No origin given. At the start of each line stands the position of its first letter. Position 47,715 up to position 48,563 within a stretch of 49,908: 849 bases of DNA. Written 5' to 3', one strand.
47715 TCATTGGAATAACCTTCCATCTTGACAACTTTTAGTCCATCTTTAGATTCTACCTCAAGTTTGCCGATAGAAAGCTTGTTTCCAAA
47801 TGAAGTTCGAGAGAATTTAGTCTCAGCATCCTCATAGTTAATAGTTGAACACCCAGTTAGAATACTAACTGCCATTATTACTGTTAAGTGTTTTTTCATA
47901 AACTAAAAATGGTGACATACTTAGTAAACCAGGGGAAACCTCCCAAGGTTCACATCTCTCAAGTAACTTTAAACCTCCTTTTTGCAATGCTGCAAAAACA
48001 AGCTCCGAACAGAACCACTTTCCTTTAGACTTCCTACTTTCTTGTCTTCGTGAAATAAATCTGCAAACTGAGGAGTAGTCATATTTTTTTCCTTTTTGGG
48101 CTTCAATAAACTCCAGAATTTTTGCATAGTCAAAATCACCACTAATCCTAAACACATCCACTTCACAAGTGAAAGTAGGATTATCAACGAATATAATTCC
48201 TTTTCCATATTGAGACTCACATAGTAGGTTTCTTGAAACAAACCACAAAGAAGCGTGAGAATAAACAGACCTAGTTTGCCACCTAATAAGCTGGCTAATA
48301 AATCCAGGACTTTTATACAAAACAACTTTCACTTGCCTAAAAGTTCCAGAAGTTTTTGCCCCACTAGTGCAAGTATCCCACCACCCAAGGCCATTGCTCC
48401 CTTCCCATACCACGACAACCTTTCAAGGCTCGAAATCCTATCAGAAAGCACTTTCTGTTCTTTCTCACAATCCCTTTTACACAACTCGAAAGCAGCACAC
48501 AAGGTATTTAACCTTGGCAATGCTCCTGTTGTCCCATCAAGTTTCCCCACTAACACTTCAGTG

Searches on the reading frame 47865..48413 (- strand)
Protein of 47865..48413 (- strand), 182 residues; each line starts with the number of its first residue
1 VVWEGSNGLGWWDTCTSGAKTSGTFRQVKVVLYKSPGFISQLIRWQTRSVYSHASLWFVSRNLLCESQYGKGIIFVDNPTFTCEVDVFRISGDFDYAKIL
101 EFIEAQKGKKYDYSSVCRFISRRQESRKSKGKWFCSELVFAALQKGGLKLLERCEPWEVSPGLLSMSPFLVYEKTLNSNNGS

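Call 25: search_protein_families(library=phrogs, proteins=[window:47865-48413:-], max_evalue=0.01)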
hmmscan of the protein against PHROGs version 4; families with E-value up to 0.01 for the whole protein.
window:47865-48413:- (182 aa): 2 families
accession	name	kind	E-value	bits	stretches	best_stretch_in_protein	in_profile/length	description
phrog_1128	-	moron, auxiliary metabolic gene and host takeover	4.4e-30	106.1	1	22-169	19-169/381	enoyl-CoA hydratase/carnithine racemase-like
phrog_22304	-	unknown function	5.7e-05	24.2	1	93-145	13-62/85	-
